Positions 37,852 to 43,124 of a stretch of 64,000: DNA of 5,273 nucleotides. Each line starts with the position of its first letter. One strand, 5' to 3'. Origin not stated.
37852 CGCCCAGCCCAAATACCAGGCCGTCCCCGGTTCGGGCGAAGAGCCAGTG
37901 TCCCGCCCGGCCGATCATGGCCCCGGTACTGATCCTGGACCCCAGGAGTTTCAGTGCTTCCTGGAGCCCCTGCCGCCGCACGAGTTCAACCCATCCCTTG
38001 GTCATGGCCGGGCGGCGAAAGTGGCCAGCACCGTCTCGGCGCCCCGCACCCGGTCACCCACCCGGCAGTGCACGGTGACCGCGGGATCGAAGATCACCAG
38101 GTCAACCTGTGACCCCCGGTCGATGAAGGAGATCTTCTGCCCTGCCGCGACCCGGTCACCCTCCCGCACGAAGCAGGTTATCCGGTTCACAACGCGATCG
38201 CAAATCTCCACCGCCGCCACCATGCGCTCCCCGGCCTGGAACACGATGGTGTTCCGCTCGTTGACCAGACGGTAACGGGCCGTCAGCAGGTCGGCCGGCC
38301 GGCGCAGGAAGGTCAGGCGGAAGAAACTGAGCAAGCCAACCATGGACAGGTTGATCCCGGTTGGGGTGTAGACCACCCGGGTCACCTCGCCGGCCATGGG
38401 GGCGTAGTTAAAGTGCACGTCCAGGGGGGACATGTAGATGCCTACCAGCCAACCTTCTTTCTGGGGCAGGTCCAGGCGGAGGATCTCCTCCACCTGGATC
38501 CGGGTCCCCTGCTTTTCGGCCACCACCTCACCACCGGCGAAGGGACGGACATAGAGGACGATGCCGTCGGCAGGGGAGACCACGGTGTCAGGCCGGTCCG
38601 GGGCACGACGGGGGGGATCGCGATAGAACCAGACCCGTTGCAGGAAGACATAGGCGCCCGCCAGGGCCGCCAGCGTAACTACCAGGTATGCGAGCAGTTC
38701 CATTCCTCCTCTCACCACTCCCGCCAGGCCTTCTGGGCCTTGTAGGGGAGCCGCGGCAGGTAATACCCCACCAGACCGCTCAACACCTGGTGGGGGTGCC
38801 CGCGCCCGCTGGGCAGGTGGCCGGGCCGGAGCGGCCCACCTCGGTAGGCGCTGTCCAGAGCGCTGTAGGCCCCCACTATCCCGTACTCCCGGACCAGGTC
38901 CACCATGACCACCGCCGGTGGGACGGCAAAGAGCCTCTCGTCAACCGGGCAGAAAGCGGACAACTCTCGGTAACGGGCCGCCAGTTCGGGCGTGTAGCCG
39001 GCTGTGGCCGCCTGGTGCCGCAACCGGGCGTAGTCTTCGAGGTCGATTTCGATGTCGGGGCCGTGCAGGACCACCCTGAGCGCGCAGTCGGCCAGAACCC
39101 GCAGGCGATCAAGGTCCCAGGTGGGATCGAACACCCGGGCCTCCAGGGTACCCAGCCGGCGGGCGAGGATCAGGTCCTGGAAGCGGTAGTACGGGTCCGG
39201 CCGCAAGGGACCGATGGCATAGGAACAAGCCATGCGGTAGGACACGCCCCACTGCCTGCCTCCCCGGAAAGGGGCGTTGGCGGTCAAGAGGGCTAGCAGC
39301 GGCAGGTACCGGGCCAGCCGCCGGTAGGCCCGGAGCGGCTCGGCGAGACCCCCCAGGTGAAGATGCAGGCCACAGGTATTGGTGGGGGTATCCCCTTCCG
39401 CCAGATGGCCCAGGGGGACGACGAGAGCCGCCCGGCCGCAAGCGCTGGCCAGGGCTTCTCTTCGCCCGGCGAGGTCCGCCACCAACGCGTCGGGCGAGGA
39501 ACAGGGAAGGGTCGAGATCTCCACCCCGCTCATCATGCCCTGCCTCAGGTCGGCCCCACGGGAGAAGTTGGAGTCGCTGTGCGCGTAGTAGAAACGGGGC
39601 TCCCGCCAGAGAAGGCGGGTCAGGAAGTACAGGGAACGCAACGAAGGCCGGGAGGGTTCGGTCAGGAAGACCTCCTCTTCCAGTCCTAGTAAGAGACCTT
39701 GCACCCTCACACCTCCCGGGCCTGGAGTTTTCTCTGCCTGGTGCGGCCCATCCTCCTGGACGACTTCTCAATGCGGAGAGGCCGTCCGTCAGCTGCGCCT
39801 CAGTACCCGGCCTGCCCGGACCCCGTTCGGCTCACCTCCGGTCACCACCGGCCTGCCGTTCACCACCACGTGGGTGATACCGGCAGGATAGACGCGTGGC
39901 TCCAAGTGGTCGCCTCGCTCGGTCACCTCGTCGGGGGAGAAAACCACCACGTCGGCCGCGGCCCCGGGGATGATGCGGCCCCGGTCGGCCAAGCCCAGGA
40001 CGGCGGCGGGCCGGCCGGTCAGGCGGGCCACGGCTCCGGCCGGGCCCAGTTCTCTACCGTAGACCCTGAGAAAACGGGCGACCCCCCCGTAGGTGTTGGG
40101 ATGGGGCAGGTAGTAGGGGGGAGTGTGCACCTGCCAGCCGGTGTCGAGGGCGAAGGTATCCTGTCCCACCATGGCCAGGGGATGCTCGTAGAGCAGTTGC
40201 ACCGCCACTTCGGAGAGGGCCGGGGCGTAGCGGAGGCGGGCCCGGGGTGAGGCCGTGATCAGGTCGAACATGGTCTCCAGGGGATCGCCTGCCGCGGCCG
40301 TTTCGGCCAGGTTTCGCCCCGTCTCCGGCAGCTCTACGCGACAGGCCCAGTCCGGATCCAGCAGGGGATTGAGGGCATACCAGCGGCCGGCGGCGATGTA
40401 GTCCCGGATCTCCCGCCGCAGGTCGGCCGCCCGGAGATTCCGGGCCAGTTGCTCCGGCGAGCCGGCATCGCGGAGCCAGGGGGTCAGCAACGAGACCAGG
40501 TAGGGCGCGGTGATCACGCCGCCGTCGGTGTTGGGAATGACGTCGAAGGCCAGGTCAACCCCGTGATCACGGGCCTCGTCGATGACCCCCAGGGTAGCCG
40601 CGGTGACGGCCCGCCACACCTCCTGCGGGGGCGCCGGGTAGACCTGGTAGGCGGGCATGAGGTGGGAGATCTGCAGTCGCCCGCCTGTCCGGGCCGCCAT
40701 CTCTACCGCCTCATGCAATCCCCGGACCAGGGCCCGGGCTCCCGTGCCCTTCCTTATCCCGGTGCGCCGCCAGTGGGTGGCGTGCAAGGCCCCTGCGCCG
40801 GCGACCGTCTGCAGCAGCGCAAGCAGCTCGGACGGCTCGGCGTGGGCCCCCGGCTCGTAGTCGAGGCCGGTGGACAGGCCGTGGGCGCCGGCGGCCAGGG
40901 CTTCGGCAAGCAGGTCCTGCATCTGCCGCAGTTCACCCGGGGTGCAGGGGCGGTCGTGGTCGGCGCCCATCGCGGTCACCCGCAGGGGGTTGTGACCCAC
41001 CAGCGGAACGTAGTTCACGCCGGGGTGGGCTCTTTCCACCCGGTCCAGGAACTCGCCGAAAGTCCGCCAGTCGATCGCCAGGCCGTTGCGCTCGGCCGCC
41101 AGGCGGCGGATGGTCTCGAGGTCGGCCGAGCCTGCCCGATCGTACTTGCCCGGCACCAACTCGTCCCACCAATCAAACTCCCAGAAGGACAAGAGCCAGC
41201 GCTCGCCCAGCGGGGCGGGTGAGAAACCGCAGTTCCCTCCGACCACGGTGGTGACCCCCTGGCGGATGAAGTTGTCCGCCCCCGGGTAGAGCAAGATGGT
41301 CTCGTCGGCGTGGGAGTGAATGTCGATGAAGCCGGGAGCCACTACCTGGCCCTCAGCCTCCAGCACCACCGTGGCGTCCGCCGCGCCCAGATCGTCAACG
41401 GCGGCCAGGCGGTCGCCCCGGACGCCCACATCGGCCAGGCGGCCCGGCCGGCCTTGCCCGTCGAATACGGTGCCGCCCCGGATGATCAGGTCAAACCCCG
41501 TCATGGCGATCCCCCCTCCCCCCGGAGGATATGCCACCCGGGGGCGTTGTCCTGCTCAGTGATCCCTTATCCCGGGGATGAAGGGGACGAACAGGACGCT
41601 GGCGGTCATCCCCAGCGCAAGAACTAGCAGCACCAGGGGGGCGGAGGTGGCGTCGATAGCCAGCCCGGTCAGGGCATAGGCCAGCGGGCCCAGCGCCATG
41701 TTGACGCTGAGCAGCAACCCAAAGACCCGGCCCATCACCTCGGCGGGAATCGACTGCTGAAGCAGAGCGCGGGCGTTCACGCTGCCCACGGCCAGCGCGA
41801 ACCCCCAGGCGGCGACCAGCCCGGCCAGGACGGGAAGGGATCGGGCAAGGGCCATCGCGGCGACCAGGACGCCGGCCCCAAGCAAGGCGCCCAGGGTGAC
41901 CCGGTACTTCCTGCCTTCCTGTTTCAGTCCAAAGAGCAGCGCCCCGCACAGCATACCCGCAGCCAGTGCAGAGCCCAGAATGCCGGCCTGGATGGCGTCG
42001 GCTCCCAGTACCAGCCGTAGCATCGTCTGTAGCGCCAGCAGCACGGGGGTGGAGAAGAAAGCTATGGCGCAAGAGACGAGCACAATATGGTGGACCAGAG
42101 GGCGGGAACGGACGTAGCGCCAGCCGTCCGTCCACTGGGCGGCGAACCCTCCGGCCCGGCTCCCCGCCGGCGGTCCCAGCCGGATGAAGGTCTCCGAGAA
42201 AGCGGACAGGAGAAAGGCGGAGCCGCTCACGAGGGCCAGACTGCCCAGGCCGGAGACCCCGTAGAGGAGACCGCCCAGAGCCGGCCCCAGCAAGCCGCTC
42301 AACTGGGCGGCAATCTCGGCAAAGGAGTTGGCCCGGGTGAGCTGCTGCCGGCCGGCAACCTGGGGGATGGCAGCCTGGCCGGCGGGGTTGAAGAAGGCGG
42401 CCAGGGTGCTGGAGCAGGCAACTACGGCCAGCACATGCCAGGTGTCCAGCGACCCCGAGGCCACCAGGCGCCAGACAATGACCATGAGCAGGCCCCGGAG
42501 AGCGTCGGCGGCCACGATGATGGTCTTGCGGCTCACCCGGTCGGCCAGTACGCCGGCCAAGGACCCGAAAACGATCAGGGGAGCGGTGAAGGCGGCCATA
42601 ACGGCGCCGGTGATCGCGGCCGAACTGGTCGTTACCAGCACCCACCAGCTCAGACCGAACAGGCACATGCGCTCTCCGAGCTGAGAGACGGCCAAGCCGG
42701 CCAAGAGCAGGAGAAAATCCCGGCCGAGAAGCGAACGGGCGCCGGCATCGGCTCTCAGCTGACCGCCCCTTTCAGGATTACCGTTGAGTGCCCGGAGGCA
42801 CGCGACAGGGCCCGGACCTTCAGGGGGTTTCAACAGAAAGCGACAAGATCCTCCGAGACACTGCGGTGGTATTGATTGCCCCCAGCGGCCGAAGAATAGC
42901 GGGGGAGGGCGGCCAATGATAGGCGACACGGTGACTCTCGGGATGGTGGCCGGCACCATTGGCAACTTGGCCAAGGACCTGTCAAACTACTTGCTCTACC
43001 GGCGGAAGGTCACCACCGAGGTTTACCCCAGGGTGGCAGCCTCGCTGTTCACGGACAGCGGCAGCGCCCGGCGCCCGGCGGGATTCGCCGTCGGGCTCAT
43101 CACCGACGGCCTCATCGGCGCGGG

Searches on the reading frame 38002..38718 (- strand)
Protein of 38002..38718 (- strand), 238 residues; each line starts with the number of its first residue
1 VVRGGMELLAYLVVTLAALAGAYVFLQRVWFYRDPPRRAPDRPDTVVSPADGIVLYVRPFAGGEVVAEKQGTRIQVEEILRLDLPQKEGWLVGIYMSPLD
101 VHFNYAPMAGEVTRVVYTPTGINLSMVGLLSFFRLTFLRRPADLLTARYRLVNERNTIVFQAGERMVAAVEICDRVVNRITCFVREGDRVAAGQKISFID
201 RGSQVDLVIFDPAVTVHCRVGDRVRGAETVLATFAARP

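Call 4: search_protein_families(library=pfam, proteins=[window:38002-38718:-], max_evalue=0.01)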
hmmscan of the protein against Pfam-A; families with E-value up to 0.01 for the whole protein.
window:38002-38718:- (238 aa): 2 families
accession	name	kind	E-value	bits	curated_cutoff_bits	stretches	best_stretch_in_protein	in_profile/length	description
PF02666.20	PS_Dcarbxylase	-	3.2e-37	128.6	22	1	29-231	6-197/198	Phosphatidylserine decarboxylase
PF01551.29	Peptidase_M23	-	0.0053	17.4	28.7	0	177-200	56-73/96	Peptidase family M23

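Call 5: search_protein_families(library=ncbifam, proteins=[window:38002-38718:-], max_evalue=0.01)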
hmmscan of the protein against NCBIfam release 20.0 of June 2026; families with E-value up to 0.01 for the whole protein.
window:38002-38718:- (238 aa): 14 families
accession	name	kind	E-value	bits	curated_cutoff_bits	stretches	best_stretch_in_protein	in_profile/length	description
NF003685.0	PRK05305.2-5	equivalog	1.3e-34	119.2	183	1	13-235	23-194/198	phosphatidylserine decarboxylase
TIGR00164.2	AS_decarb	equivalog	7.6e-34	116.9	230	1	5-234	13-211/215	archaetidylserine decarboxylase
NF003678.0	PRK05305.1-2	equivalog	2.6e-31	108.6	225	2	64-234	66-217/218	phosphatidylserine decarboxylase family protein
NF003679.0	PRK05305.1-3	equivalog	1.2e-29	103.6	252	2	18-119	52-137/234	phosphatidylserine decarboxylase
NF003682.0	PRK05305.2-2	equivalog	3.5e-28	98.4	284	1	11-233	29-211/212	phosphatidylserine decarboxylase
NF003677.0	PRK05305.1-1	equivalog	2e-27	96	315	2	152-236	139-222/232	phosphatidylserine decarboxylase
NF003680.0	PRK05305.1-5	equivalog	8.8e-25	87.3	262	2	65-235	65-215/217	phosphatidylserine decarboxylase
NF003683.0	PRK05305.2-3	equivalog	3.5e-23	82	244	3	153-232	120-201/204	phosphatidylserine decarboxylase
NF038088.1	anchor_synt_D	exception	1e-18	67.5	240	3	153-232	114-193/194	protein sorting system archaetidylserine decarboxylase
NF003684.0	PRK05305.2-4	equivalog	1.1e-16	61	317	2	27-120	44-118/228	phosphatidylserine decarboxylase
NF003681.0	PRK05305.2-1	equivalog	1.1e-15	57.7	377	2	150-236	134-220/231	phosphatidylserine decarboxylase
NF002853.0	PRK03140.1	equivalog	3.7e-07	29.7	307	1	39-216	74-239/262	phosphatidylserine decarboxylase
NF003038.0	PRK03934.1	equivalog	1.7e-05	23.8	285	1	36-120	62-148/267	phosphatidylserine decarboxylase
TIGR00163.1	PS_decarb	equivalog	0.0011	18.1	111.75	1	41-180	32-167/243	archaetidylserine decarboxylase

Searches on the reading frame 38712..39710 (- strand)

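Call 4: search_protein_families(library=pfam, proteins=[window:38712-39710:-], max_evalue=0.01)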
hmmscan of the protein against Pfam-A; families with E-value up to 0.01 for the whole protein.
window:38712-39710:- (332 aa): 1 family
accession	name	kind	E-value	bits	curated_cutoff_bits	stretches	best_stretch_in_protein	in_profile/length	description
PF04107.18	GCS2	-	0.00031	20.6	21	0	112-160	123-175/291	Glutamate-cysteine ligase family 2(GCS2)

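Call 5: search_protein_families(library=ncbifam, proteins=[window:38712-39710:-], max_evalue=0.01)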
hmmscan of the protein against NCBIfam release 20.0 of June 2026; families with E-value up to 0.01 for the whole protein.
window:38712-39710:- (332 aa): 4 families
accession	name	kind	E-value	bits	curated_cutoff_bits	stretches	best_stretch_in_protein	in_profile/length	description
TIGR02050.1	gshA_cyan_rel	subfamily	9.3e-08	31.8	176.4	1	112-160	120-171/287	YbdK family carboxylate-amine ligase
NF010039.0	PRK13515.1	equivalog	2.7e-06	26.3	371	1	113-161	131-182/378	carboxylate-amine ligase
NF010043.0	PRK13517.1-3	equivalog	5.7e-06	25.4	409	1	111-157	133-181/381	glutamate--cysteine ligase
NF010041.0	PRK13517.1-1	subfamily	0.0011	18.3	332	0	111-160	124-176/368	glutamate--cysteine ligase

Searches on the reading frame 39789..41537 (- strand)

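Call 49: search_protein_families(library=pfam, proteins=[window:39789-41537:-], max_evalue=0.001)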
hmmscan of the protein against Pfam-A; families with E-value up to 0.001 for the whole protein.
window:39789-41537:- (582 aa): 2 families
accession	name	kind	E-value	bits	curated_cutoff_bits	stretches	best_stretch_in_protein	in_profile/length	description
PF07969.17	Amidohydro_3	-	7.2e-21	75.6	29.7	2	59-352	3-254/472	Amidohydrolase family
PF01979.26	Amidohydro_1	-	6.5e-06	26.1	25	0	499-564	283-345/345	Amidohydrolase family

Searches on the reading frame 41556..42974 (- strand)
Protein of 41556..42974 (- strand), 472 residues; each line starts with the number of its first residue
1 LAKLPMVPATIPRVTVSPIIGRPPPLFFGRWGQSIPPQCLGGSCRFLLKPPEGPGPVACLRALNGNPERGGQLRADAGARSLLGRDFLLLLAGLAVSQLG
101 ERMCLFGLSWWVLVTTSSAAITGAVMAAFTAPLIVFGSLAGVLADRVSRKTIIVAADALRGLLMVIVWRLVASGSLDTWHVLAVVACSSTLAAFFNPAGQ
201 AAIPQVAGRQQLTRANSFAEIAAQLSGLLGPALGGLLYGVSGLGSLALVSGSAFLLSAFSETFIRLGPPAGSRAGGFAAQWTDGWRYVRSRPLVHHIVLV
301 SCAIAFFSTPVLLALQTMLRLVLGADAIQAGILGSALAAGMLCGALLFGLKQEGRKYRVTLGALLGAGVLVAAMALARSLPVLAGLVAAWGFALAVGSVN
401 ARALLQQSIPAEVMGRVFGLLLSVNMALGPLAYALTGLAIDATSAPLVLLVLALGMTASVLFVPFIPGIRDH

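Call 49: search_protein_families(library=pfam, proteins=[window:41556-42974:-], max_evalue=0.001)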
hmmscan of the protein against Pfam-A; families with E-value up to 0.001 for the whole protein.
window:41556-42974:- (472 aa): 2 families
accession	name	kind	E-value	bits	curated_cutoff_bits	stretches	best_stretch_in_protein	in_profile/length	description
PF07690.21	MFS_1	-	1.8e-27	96.6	33.4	1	91-429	2-343/347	Major Facilitator Superfamily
PF05977.19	MFS_3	-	1.3e-18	67.2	27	1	93-462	18-389/524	Transmembrane secretion effector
